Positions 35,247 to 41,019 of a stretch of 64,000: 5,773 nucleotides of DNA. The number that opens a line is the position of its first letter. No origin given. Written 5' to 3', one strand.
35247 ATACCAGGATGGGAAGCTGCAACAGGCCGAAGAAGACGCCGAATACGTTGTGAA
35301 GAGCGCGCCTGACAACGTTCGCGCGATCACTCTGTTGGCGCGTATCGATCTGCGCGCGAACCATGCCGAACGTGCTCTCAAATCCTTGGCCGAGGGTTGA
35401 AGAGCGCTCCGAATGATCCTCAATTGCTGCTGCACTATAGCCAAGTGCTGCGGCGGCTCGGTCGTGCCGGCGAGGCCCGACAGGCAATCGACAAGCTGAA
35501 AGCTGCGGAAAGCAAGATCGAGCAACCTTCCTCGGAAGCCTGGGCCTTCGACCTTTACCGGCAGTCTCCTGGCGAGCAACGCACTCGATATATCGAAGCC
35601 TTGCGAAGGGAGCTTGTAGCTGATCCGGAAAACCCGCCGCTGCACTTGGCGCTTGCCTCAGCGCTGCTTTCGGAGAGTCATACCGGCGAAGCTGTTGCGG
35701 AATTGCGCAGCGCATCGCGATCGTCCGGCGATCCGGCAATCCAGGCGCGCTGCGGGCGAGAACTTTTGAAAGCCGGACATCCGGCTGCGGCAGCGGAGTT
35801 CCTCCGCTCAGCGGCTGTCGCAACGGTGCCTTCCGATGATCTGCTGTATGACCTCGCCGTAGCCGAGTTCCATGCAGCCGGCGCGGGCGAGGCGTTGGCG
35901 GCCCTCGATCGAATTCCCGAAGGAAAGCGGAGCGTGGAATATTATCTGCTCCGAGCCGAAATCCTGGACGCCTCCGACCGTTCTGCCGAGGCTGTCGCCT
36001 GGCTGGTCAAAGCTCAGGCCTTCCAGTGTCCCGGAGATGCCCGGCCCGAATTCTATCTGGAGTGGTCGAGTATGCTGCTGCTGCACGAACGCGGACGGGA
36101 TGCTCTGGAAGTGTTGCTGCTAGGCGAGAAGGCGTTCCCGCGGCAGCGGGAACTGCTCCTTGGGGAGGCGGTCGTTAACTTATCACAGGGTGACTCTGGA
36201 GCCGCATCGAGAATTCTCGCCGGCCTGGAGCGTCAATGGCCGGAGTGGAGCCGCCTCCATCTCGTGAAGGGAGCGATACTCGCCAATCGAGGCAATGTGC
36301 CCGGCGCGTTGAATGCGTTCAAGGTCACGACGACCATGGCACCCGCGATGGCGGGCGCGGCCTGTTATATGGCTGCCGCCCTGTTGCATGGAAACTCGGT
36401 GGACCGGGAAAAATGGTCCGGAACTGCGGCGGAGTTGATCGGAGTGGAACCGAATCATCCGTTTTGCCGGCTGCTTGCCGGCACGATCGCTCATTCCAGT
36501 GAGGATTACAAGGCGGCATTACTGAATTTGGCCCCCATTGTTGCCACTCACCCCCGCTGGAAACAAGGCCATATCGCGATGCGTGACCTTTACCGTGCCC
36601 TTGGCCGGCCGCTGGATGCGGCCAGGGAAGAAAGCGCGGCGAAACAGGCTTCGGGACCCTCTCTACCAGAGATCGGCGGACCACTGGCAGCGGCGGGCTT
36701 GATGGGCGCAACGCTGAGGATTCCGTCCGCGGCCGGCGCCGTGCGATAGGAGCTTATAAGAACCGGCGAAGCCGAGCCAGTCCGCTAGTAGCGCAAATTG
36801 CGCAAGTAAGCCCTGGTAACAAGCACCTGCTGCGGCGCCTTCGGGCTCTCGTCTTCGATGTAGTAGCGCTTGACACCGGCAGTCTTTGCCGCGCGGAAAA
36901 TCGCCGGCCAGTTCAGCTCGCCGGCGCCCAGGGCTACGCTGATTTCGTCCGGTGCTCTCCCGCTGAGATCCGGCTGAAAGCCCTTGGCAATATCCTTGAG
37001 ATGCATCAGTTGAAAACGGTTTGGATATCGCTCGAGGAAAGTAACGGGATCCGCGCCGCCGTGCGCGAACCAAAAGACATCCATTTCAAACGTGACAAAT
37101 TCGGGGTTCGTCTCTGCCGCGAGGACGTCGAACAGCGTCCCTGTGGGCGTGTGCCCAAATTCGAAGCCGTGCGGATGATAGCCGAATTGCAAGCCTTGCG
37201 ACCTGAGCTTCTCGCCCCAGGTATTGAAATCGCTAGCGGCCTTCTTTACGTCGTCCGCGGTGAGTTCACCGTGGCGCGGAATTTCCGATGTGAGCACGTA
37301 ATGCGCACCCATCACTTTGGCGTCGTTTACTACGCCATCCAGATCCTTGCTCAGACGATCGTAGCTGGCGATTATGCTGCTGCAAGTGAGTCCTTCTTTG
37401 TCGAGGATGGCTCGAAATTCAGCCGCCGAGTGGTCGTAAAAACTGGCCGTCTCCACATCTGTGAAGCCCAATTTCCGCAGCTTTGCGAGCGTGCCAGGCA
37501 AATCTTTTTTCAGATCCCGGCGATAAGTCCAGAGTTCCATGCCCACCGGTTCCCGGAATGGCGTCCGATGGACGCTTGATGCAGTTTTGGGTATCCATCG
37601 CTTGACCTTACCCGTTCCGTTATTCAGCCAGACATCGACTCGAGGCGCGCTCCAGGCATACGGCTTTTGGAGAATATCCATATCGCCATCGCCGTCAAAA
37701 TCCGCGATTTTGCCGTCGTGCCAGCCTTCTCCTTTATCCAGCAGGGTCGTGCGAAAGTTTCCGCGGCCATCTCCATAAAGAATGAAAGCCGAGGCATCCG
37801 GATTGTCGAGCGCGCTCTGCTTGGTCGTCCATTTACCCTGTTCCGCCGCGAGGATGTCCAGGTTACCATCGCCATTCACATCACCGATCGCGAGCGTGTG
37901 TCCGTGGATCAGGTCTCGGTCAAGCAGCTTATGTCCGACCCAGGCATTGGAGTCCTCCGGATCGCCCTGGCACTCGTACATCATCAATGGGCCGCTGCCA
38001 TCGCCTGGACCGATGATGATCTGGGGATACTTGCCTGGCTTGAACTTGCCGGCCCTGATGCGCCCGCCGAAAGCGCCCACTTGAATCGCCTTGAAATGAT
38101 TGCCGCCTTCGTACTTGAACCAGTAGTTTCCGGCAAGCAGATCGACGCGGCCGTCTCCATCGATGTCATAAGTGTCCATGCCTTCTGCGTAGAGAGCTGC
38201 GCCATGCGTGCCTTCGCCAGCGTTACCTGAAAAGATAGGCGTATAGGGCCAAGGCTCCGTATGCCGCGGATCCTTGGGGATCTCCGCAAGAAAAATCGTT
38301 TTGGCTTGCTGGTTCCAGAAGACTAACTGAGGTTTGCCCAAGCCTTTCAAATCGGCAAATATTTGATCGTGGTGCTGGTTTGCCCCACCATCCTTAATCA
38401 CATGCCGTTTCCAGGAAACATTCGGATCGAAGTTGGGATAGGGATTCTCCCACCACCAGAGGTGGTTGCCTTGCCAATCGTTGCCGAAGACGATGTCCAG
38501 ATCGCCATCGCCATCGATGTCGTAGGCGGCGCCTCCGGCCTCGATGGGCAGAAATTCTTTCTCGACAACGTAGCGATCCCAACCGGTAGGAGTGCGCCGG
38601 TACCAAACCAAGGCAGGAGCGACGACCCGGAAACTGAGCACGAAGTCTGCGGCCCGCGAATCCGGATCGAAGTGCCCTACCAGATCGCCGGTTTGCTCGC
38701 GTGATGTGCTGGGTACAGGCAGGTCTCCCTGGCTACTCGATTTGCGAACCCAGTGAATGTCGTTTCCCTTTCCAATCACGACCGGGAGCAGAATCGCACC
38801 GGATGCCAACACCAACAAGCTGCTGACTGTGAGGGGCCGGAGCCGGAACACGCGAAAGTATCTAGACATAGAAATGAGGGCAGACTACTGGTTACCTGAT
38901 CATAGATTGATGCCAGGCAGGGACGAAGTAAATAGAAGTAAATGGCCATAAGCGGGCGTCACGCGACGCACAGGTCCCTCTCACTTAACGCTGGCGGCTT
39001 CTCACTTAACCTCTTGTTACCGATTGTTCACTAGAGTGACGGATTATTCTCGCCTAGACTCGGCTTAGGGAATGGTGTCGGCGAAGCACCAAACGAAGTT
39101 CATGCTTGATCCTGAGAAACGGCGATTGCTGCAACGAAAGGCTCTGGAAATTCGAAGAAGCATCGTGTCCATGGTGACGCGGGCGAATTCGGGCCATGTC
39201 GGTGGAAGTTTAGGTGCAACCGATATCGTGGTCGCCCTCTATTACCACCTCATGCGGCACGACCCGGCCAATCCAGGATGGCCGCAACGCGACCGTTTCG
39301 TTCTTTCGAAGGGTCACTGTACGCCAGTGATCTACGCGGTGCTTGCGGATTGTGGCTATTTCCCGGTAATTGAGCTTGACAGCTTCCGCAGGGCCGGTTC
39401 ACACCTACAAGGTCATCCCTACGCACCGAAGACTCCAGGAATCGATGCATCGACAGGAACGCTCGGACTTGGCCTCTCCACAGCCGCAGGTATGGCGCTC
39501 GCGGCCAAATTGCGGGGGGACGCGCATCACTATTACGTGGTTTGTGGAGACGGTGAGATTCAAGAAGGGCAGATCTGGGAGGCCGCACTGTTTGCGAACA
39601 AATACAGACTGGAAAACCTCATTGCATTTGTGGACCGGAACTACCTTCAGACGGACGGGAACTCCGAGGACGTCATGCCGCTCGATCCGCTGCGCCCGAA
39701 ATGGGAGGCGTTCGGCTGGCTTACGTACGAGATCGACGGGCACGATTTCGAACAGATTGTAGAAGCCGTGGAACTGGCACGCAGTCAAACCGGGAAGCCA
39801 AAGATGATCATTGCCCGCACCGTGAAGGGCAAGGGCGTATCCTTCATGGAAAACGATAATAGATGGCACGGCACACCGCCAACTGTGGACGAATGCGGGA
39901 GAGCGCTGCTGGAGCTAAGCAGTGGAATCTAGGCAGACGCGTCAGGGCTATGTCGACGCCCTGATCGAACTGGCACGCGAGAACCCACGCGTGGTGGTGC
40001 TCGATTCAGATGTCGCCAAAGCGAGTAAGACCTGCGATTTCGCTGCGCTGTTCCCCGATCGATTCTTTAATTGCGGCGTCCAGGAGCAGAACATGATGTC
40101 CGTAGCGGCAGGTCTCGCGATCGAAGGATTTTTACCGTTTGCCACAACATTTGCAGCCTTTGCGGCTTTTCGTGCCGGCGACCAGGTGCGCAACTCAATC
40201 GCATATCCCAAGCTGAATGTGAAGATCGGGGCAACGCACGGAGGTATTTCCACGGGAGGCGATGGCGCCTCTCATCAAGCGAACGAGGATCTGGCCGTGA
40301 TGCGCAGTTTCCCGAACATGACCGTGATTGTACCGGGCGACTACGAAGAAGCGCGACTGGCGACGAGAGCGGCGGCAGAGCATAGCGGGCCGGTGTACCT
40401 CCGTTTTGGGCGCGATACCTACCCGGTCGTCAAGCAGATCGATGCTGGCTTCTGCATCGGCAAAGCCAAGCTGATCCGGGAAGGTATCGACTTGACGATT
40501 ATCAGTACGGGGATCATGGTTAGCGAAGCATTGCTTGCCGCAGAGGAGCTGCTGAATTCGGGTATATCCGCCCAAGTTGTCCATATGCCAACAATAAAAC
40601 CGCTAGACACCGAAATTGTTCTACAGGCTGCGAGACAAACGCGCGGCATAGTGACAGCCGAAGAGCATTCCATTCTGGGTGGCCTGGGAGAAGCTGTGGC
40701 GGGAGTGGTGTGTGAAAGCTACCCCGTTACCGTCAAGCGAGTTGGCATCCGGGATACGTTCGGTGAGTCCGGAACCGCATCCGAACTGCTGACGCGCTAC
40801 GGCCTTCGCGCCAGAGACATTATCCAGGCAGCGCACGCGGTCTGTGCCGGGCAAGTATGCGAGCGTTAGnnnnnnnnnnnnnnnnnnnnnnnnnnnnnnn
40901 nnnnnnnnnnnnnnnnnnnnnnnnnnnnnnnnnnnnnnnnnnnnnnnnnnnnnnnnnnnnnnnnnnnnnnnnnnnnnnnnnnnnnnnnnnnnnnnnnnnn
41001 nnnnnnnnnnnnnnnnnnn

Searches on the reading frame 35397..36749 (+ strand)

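Call 34: search_protein_families(library=pfam, proteins=[window:35397-36749:+], max_evalue=0.001)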
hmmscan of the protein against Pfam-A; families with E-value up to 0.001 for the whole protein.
window:35397-36749:+ (450 aa): 7 families
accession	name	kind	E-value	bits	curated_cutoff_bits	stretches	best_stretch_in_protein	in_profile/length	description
PF14559.12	TPR_19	-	7.7e-11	42.6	25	0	123-189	1-68/68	Tetratricopeptide repeat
PF25058.1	ARM_TT21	-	2.8e-06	27.8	27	0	179-330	6-139/155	Tetratricopeptide repeat protein 21 ARM repeat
PF13432.12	TPR_16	-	3.3e-06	27.9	32.7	0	260-313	6-59/65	Tetratricopeptide repeat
PF13428.12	TPR_14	-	5.7e-06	26.9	23.5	0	114-152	2-40/44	Tetratricopeptide repeat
PF13431.12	TPR_17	-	7.6e-06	26.2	24.4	0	3-29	8-34/34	Tetratricopeptide repeat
PF14561.12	TPR_20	-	7.7e-06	26.6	25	0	62-103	4-45/90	Tetratricopeptide repeat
PF23914.1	TPR_CcmH_CycH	-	0.00029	21.1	42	0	3-37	79-113/158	Cytochrome c-type biogenesis protein H TPR domain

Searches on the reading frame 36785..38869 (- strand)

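Call 34: search_protein_families(library=pfam, proteins=[window:36785-38869:-], max_evalue=0.001)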
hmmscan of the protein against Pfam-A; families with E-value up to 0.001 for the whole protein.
window:36785-38869:- (694 aa): 3 families
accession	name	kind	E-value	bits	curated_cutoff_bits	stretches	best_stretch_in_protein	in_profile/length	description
PF13517.12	FG-GAP_3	-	8.6e-16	58.7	26.9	1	330-400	1-60/61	FG-GAP-like repeat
PF01261.30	AP_endonuc_2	-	2.3e-14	54.1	31.1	1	461-681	1-238/249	Xylose isomerase-like TIM barrel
PF01839.29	FG-GAP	-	7.2e-12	45.4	22.1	0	323-342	2-21/37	FG-GAP repeat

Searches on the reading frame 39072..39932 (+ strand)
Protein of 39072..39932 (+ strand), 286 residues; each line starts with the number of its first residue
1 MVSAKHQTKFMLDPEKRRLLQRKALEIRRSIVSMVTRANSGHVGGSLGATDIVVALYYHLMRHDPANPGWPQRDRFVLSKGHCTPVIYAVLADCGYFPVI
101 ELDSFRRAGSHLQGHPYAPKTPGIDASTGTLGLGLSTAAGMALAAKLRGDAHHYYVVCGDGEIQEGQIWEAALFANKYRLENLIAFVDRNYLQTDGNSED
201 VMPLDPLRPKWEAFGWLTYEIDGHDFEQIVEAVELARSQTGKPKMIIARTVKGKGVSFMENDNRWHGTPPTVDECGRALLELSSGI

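Call 34: search_protein_families(library=pfam, proteins=[window:39072-39932:+], max_evalue=0.001)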
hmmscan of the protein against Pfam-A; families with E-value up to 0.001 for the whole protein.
window:39072-39932:+ (286 aa): 3 families
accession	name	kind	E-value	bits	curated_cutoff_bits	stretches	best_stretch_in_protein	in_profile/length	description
PF00456.26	Transketolase_N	-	5.4e-59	200.3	22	1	26-274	8-267/334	Transketolase, thiamine diphosphate binding domain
PF13292.11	DXP_synthase_N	-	2.1e-13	50.6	21.2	1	18-188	16-169/274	1-deoxy-D-xylulose-5-phosphate synthase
PF00676.26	E1_dh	-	6.5e-09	35.6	22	1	118-240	90-211/300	Dehydrogenase E1 component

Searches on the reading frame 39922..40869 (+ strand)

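Call 34: search_protein_families(library=pfam, proteins=[window:39922-40869:+], max_evalue=0.001)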
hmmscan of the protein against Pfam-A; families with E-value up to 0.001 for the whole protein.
window:39922-40869:+ (315 aa): 3 families
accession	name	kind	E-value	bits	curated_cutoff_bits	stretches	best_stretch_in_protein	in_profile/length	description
PF02779.29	Transket_pyr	-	9.7e-42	143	27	1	4-168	3-173/174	Transketolase, pyrimidine binding domain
PF02780.25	Transketolase_C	-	1.9e-32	112.2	25.9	1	180-300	1-124/124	Transketolase, C-terminal domain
PF22613.1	Transketolase_C_1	-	3.1e-08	34.3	27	1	187-295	10-112/113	Transketolase-like TK C-terminal domain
